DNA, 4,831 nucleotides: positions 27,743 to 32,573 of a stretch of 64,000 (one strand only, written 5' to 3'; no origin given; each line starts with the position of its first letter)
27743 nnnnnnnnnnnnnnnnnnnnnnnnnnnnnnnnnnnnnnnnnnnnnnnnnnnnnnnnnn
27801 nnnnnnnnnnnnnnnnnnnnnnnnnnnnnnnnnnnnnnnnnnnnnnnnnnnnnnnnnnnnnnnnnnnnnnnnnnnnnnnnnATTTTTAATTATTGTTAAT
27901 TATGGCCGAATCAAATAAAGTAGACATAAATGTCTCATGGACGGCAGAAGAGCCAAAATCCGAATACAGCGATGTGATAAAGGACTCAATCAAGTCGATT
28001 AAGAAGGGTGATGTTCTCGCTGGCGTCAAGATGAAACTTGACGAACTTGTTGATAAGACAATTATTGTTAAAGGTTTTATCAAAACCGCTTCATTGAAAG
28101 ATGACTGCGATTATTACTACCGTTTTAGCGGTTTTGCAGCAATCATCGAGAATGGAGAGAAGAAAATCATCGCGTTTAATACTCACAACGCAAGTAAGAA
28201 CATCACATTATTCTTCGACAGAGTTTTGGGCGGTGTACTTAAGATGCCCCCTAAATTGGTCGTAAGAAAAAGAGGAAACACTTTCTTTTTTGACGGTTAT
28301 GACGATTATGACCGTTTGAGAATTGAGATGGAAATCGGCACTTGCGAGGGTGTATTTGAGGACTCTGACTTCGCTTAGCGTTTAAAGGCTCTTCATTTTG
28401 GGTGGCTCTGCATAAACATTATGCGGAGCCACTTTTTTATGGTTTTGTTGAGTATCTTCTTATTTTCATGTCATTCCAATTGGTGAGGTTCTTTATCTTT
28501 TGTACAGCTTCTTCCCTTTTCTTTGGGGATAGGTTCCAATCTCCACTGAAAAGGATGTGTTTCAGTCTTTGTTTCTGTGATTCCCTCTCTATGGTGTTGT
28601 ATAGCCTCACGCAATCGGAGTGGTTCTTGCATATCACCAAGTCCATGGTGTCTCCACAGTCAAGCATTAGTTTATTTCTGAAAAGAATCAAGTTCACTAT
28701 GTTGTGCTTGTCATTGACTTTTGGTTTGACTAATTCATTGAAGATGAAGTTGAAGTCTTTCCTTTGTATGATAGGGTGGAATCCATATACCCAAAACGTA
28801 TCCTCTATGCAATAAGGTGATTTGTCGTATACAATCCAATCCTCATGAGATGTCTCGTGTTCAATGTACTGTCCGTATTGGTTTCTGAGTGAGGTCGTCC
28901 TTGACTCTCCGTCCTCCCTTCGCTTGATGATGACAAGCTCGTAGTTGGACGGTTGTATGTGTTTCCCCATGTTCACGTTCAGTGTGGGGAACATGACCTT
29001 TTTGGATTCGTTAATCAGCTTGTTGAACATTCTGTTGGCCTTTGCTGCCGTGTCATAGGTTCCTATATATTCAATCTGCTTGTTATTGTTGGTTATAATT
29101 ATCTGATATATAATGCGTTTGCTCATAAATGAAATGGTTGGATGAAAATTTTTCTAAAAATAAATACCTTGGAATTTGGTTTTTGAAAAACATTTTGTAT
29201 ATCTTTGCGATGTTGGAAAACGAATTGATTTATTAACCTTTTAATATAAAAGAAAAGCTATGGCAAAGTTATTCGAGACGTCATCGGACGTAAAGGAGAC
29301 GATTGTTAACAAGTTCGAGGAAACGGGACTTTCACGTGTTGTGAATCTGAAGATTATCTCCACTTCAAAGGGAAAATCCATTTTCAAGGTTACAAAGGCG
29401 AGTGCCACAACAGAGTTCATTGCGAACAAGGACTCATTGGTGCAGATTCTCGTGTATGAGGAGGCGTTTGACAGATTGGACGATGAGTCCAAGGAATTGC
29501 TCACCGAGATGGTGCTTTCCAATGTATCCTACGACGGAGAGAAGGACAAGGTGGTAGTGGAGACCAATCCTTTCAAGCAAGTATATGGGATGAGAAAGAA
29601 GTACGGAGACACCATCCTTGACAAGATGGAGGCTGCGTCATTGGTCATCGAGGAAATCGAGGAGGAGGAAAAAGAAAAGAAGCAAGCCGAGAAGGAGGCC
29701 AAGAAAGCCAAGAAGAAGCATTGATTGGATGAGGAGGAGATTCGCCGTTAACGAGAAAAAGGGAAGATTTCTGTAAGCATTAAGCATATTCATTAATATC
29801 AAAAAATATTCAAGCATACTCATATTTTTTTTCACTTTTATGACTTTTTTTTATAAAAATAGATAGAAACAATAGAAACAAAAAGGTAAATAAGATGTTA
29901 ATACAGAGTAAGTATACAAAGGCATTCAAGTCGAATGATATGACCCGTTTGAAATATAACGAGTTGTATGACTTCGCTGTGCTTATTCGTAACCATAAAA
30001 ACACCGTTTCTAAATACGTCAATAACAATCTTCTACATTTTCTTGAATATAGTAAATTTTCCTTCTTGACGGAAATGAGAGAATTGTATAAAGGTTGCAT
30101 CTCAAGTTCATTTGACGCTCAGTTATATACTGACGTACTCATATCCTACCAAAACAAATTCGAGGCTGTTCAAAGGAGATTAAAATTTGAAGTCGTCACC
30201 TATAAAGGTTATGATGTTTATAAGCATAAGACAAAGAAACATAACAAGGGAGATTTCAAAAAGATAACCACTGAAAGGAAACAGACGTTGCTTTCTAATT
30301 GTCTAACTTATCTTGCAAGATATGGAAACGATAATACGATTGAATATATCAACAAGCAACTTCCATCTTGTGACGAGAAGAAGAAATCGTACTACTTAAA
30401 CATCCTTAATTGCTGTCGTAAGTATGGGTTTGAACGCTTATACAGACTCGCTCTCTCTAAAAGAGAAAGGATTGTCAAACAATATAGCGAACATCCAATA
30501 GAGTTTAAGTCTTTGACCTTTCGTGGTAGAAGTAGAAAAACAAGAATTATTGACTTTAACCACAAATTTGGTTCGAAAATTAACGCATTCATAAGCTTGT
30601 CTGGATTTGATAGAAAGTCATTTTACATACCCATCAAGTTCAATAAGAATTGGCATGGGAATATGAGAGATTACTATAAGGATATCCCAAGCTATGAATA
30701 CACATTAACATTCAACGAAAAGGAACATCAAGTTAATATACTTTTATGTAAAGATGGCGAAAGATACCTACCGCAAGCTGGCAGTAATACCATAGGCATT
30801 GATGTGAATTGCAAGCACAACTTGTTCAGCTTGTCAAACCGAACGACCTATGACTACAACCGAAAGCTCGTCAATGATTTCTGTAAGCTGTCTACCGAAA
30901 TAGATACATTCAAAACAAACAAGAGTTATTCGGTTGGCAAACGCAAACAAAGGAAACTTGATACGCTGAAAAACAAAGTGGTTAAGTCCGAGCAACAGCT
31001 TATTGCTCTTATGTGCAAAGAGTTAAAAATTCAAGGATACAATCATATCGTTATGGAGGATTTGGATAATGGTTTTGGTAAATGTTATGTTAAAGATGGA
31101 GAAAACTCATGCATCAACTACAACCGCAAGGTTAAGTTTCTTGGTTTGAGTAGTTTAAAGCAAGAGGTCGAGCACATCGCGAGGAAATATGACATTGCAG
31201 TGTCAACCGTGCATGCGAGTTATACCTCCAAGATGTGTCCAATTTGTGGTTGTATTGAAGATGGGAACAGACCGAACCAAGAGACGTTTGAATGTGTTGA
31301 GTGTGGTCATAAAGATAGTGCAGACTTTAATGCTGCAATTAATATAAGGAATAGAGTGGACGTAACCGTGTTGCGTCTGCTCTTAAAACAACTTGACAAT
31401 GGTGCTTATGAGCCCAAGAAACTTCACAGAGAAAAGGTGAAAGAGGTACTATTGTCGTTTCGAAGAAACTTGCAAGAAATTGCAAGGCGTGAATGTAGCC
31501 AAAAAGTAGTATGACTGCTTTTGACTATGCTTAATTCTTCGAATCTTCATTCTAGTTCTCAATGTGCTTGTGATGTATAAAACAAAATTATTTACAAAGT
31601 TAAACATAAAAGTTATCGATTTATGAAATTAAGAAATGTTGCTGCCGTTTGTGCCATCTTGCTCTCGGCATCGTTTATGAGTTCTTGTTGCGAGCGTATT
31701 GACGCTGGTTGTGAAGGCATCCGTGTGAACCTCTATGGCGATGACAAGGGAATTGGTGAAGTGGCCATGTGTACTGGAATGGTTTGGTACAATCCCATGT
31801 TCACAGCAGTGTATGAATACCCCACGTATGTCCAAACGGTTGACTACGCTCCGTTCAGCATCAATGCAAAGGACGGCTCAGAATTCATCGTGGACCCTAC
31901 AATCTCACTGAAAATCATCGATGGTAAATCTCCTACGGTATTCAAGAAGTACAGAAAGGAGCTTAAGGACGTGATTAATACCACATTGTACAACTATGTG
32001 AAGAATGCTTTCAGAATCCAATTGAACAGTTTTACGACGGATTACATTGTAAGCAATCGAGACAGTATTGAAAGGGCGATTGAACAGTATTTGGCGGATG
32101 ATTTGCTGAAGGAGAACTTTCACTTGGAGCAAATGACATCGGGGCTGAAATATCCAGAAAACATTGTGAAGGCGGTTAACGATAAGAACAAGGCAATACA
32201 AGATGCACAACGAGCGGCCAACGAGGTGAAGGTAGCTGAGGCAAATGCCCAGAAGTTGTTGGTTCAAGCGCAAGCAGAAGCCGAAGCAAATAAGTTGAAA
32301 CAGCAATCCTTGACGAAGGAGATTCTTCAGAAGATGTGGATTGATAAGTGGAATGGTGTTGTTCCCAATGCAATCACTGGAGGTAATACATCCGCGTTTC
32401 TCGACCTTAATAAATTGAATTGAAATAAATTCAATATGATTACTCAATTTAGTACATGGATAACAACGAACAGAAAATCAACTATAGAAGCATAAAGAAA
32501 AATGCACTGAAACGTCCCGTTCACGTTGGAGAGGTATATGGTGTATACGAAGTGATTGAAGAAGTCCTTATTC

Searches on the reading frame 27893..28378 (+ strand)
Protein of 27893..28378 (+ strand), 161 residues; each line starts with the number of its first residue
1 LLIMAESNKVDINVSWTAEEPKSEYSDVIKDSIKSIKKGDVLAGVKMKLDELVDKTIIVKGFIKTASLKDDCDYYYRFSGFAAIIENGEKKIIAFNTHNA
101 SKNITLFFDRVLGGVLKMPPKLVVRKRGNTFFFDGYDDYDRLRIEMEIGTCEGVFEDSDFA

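Call 9: search_protein_families(library=pfam, proteins=[window:27893-28378:+], max_evalue=0.01)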
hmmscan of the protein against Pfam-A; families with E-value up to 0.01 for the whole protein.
window:27893-28378:+ (161 aa): 0 families

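Call 10: search_protein_families(library=phrogs, proteins=[window:27893-28378:+], max_evalue=0.001)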
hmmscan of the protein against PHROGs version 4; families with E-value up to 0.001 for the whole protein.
window:27893-28378:+ (161 aa): 0 families

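Call 49: search_protein_families(library=pfam, proteins=[window:27893-28378:+], max_evalue=1)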
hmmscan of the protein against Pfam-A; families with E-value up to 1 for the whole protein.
window:27893-28378:+ (161 aa): 0 families

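Call 52: search_solved_structures(query=A6, max_evalue=10, show_alignments=2)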
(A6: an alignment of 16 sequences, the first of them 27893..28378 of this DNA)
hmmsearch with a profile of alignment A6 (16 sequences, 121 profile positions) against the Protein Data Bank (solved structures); distinct sequences matched with E-value up to 10: 5.
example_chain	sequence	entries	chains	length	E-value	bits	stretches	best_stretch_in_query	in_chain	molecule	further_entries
3j80_U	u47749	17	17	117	0.32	14.3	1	49-90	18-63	uS10 | KLLA0F25542p | Small ribosomal subunit protein uS10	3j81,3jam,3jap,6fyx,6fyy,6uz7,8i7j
4v8p_AN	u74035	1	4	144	0.37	14.1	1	58-109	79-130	RPL27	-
5it7_U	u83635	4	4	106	0.37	14.1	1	55-90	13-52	KLLA0F25542p | Ribosomal protein uS10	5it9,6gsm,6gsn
2p7q_A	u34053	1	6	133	0.53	13.6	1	46-104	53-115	Glyoxalase family protein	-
2p7k_A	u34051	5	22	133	0.54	13.6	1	46-104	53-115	Glyoxalase family protein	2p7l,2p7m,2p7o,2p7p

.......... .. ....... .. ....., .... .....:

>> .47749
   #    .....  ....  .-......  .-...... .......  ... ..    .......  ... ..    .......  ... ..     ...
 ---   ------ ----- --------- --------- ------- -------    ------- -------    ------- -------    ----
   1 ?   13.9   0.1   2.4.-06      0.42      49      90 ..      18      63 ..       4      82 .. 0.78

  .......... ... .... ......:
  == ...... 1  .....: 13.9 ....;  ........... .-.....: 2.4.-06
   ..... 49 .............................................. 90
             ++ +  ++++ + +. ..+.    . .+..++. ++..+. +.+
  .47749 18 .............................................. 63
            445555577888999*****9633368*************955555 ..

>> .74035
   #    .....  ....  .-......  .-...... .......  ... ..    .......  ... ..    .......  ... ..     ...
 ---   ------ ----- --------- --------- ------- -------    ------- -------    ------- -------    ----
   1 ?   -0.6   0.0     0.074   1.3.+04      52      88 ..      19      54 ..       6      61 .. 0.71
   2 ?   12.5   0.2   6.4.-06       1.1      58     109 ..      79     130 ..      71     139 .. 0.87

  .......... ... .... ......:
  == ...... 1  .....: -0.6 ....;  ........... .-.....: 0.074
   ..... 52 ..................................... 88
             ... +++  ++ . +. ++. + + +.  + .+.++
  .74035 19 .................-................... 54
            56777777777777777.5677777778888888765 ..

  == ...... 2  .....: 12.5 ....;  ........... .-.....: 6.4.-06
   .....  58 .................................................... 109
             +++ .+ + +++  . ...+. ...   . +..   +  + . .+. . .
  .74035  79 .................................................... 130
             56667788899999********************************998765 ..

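Call 53: search_protein_families(library=pfam, alignment_id=A6, max_evalue=1)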
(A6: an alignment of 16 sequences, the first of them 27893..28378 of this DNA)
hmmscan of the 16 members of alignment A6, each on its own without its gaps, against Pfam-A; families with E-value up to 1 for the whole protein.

A. member 1, window:27893-28378:+ (161 aa): 0 families

B. families by the number of members that match (of 16 scanned): 11 families
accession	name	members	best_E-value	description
PF09151.16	DUF1936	1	0.012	Domain of unknown function (DUF1936)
PF24162.1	RUS6_N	1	0.056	Protein root UVB sensitive 6, N-terminal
PF12923.12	RRP7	1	0.07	Ribosomal RNA-processing protein 7 (RRP7) C-terminal domain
PF11494.13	Ta0938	1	0.083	Ta0938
PF23755.1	Ig-like_IP5PC_F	1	0.085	IP5P C-F Ig-like domain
PF14186.12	Aida_C2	1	0.099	Axin interactor dorsalisation-associated protein, C-terminal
PF22413.2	OGT_N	1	0.1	Methylated DNA-protein cysteine MeTransferase OGT N-terminal domain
PF16729.10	DUF5067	1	0.13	Domain of unknown function (DUF5067)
PF17162.9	DUF5118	1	0.14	Domain of unknown function (DUF5118)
PF24312.1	Ig-like_POM152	1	0.16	Nucleoporin POM152, Ig-like domain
PF24277.2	DmsR_N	1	0.24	DmsR, N-terminal domain-like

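Call 78: find_homologous_proteins(query=A6, max_evalue=0.001)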
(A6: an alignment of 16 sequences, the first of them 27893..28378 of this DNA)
Query A6 (16 sequences) (161 aa, profile of the alignment): 23 proteins with E <= 0.001 among 1391 candidates.
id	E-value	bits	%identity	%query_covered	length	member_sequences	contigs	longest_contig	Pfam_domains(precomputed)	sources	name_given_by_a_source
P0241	3.8e-43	164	30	62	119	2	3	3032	-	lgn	-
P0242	8.4e-43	163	25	62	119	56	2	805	-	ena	-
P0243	2.2e-42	162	26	62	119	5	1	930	-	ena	-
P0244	8.5e-42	160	30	65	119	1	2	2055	-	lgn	-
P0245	4.7e-41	158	29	65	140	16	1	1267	-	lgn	-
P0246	4.9e-41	157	29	62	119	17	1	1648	-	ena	-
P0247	6.1e-41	157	27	68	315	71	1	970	-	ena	-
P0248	1.3e-40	156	24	60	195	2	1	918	-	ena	-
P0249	9.9e-40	153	30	70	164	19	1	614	-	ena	-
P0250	1.3e-39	153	27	65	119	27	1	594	-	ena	-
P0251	1.6e-39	153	30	65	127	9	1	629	-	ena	-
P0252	5.0e-39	151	32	59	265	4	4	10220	-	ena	-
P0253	6.6e-36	141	27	41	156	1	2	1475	-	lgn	-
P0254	1.5e-34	136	100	98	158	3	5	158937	-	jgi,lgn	jgi:hypothetical protein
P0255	2.5e-34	136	31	37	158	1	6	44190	-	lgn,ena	-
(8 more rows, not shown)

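Call 97: search_protein_families(library=ncbifam, proteins=[window:27902-28378:+], max_evalue=0.01)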
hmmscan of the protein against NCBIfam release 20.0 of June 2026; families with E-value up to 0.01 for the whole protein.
window:27902-28378:+ (158 aa): 0 families

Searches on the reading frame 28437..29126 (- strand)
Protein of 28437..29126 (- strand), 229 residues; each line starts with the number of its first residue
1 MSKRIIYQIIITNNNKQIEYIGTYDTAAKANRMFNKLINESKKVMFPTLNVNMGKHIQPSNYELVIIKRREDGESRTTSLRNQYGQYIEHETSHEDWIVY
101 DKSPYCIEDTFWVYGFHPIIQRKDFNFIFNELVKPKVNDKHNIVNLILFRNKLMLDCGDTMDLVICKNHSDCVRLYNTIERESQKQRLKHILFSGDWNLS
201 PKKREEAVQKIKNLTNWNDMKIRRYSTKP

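Call 9: search_protein_families(library=pfam, proteins=[window:28437-29126:-], max_evalue=0.01)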
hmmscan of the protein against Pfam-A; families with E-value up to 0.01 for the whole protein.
window:28437-29126:- (229 aa): 0 families

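Call 10: search_protein_families(library=phrogs, proteins=[window:28437-29126:-], max_evalue=0.001)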
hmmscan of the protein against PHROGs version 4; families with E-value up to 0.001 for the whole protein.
window:28437-29126:- (229 aa): 0 families

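Call 49: search_protein_families(library=pfam, proteins=[window:28437-29126:-], max_evalue=1)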
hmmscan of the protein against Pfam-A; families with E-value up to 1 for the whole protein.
window:28437-29126:- (229 aa): 2 families
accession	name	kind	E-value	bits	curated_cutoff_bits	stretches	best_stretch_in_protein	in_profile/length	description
PF00886.24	Ribosomal_S16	-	0.058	13.8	27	1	3-31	6-39/62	Ribosomal protein S16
PF04175.17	DUF406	-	0.15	13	25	1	9-47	17-54/91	Protein of unknown function (DUF406)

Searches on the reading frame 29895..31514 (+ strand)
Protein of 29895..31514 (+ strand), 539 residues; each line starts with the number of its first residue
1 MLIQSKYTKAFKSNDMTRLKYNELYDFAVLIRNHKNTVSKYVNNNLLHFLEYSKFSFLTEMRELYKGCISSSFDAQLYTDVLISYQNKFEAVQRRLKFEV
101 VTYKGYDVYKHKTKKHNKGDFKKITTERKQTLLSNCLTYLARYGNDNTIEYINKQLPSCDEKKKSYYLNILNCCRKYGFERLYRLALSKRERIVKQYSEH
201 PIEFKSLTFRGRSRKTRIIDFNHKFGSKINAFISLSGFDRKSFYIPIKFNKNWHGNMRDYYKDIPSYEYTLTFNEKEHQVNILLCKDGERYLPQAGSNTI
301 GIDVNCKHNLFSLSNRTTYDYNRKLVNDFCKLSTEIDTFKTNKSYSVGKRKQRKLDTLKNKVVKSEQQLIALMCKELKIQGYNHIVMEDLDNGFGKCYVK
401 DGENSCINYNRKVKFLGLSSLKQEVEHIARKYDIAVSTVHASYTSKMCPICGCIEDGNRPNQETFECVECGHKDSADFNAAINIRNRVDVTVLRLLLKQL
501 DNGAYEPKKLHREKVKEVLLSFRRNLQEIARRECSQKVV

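Call 9: search_protein_families(library=pfam, proteins=[window:29895-31514:+], max_evalue=0.01)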
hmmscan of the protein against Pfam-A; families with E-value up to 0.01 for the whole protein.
window:29895-31514:+ (539 aa): 1 family
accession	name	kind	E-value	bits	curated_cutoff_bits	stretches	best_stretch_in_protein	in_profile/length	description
PF07282.18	Cas12f1-like_TNB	-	3.9e-16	59.4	26.3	1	420-484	3-60/60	Cas12f1-like, TNB domain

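Call 10: search_protein_families(library=phrogs, proteins=[window:29895-31514:+], max_evalue=0.001)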
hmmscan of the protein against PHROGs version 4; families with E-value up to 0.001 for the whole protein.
window:29895-31514:+ (539 aa): 2 families
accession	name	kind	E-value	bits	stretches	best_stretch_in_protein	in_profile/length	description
phrog_506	-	integration and excision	1.8e-23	84.3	1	246-502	137-378/403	transposase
phrog_12300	-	integration and excision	2.4e-19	70.6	1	245-494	27-246/286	transposase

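Call 97: search_protein_families(library=ncbifam, proteins=[window:29895-31514:+], max_evalue=0.01)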
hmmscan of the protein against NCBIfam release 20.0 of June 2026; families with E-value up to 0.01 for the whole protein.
window:29895-31514:+ (539 aa): 5 families
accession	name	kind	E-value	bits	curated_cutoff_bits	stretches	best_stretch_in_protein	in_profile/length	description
NF040570.1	guided_TnpB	subfamily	4.6e-21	75.5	100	1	57-487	18-389/389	RNA-guided endonuclease TnpB family protein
NF049972.1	CRISPR_Cas12f2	exception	4.6e-15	55.4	450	1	297-487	326-518/524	type V CRISPR-associated effector Cas12f2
NF038280.1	IS607_TnpB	exception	2.2e-08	33.5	350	1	349-489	259-393/431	IS607 family element RNA-guided endonuclease TnpB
NF045604.1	cas_Cas12e_CasX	equivalog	5.2e-05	21.7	200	1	459-486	856-883/886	type V CRISPR RNA-guided endonuclease Cas12e/CasX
TIGR01766.2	TIGR01766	domain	0.0089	16.5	32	1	360-445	3-82/82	IS200/IS605 family accessory protein TnpB-related protein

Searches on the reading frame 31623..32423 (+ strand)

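Call 82: search_protein_families(library=phrogs, proteins=[window:31623-32423:+], max_evalue=0.001)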
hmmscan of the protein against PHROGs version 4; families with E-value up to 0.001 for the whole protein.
window:31623-32423:+ (266 aa): 3 families
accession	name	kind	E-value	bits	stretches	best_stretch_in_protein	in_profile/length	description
phrog_200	-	other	1.7e-57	196.3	1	3-264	81-361/379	lipoprotein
phrog_21428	-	unknown function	1.6e-07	32.2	1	5-55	4-52/63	-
phrog_38808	-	unknown function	4.3e-05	24.8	1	204-261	7-66/68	-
